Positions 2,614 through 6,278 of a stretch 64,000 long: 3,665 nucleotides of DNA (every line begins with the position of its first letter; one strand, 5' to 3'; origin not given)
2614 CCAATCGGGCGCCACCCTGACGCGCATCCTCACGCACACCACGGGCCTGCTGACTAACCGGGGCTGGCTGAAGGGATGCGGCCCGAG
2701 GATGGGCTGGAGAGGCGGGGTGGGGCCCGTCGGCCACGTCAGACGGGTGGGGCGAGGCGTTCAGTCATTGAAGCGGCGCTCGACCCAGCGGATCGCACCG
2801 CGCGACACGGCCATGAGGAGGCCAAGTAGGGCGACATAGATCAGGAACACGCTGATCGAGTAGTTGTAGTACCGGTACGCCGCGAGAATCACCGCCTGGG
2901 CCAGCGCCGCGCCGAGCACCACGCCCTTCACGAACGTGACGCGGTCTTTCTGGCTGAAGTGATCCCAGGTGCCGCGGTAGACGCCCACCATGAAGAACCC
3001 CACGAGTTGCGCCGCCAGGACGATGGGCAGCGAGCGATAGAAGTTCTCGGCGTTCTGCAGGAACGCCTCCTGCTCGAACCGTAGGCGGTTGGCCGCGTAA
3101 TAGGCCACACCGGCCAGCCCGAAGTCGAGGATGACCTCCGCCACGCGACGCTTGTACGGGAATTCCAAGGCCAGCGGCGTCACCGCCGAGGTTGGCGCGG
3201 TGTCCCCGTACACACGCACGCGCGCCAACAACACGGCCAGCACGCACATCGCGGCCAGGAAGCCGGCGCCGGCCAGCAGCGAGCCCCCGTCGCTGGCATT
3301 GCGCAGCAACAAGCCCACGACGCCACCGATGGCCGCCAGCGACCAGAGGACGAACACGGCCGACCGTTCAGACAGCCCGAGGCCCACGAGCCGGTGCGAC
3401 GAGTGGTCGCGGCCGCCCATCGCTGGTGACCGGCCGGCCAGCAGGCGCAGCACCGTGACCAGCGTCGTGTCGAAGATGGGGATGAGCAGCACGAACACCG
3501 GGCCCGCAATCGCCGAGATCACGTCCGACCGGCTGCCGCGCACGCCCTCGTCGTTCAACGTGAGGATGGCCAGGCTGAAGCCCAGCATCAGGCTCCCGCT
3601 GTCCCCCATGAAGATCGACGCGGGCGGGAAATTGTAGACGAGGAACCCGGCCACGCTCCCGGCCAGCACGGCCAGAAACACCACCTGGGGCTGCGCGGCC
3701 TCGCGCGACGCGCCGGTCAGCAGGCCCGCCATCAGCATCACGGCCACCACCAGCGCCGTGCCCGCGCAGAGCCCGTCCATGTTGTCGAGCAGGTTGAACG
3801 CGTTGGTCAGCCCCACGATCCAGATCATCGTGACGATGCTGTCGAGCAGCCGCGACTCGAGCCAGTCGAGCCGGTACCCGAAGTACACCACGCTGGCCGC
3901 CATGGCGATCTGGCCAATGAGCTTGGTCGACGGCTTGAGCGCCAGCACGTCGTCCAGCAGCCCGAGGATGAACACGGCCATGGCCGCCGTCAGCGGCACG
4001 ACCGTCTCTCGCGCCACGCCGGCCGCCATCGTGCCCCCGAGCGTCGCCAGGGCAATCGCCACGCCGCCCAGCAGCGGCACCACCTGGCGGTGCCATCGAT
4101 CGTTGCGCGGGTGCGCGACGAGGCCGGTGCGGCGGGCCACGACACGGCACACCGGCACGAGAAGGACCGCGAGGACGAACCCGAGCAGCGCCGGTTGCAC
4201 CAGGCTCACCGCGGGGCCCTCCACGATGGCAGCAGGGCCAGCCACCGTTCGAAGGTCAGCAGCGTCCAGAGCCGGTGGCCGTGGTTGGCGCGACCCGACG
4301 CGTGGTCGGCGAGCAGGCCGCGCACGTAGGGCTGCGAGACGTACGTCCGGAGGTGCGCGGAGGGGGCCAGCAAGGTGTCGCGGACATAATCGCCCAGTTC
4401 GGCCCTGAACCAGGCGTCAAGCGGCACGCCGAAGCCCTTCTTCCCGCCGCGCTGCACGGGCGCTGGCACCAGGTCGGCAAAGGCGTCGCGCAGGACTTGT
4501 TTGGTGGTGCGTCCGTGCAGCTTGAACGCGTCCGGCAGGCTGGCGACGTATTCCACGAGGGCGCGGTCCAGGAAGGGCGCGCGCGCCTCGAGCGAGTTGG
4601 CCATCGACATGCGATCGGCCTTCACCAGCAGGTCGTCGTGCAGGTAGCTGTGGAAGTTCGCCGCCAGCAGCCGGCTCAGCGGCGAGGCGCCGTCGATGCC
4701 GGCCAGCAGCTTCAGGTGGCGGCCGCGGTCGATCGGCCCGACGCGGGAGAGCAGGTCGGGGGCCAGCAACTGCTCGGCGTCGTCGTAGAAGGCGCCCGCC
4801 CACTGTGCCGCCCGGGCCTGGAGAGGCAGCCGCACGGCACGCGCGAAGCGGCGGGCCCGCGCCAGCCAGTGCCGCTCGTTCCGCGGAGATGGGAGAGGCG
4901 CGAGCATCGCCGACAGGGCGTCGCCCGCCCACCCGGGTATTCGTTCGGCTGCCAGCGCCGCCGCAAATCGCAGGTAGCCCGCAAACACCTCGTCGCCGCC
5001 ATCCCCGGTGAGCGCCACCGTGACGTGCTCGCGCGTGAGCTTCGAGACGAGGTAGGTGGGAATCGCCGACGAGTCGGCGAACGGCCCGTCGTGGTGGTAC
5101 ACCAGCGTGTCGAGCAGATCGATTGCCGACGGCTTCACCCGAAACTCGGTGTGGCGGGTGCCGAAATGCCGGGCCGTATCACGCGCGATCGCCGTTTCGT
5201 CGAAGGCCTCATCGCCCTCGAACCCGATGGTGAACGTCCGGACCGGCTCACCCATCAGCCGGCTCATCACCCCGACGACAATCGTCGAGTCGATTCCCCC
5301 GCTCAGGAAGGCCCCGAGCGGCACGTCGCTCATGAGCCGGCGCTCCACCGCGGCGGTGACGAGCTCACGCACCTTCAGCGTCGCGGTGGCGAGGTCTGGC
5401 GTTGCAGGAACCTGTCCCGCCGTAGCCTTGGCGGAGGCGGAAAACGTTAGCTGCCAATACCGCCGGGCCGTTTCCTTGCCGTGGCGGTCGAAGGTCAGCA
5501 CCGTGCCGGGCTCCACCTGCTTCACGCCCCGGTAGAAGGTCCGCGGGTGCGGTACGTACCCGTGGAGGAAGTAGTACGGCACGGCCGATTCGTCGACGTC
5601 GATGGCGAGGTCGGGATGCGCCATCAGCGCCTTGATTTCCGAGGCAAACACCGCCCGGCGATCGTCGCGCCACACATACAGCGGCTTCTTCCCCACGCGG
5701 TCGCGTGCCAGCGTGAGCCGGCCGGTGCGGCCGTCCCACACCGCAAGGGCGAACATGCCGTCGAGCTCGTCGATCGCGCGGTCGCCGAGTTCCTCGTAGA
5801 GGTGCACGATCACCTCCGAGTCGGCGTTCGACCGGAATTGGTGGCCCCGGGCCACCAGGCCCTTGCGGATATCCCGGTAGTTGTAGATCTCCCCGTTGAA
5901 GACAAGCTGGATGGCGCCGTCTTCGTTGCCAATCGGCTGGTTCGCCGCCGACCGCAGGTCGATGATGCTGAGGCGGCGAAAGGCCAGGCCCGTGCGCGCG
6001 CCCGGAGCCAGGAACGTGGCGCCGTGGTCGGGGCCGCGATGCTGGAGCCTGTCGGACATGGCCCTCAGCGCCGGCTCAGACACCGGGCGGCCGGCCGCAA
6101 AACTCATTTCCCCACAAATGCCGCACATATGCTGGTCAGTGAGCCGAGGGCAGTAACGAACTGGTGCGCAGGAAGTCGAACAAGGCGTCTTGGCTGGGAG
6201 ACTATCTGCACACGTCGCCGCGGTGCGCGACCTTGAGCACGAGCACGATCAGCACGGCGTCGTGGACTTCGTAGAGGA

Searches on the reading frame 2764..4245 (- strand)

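Call 31: search_protein_families(library=pfam, proteins=[window:2764-4245:-], max_evalue=0.00001)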
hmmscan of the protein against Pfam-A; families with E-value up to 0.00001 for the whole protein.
window:2764-4245:- (494 aa): 1 family
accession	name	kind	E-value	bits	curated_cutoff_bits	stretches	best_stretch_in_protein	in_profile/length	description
PF00953.26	Glycos_transf_4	-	1.5e-31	110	27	1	84-230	4-157/160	Glycosyl transferase family 4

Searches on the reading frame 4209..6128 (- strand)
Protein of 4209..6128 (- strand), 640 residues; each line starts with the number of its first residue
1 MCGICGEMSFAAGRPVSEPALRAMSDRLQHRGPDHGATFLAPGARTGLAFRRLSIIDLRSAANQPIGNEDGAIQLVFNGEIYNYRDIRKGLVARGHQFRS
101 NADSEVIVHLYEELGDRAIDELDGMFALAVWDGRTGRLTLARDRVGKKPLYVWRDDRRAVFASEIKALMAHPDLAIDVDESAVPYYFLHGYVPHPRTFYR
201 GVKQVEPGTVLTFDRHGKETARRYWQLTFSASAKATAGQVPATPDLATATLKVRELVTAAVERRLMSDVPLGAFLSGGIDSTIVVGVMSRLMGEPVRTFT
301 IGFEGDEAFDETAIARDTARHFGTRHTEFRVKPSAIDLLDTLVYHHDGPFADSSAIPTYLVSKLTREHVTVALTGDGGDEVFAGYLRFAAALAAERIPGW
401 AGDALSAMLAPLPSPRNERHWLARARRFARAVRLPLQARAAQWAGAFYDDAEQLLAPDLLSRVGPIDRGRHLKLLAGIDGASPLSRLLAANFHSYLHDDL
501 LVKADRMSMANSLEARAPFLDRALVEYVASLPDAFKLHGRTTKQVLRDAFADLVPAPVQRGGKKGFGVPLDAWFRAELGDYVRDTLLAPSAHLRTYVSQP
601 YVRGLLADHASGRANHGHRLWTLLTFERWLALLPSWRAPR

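Call 31: search_protein_families(library=pfam, proteins=[window:4209-6128:-], max_evalue=0.00001)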
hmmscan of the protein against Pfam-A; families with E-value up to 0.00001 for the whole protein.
window:4209-6128:- (640 aa): 3 families
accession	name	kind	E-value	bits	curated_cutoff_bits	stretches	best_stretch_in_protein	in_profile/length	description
PF00733.27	Asn_synthase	-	3.2e-104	349.8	21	1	252-630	1-353/354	Asparagine synthase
PF13537.11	GATase_7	-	6e-42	143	25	1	51-170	2-123/123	Glutamine amidotransferase domain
PF13522.11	GATase_6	-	1.5e-38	132.2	27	1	44-164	10-130/130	Glutamine amidotransferase domain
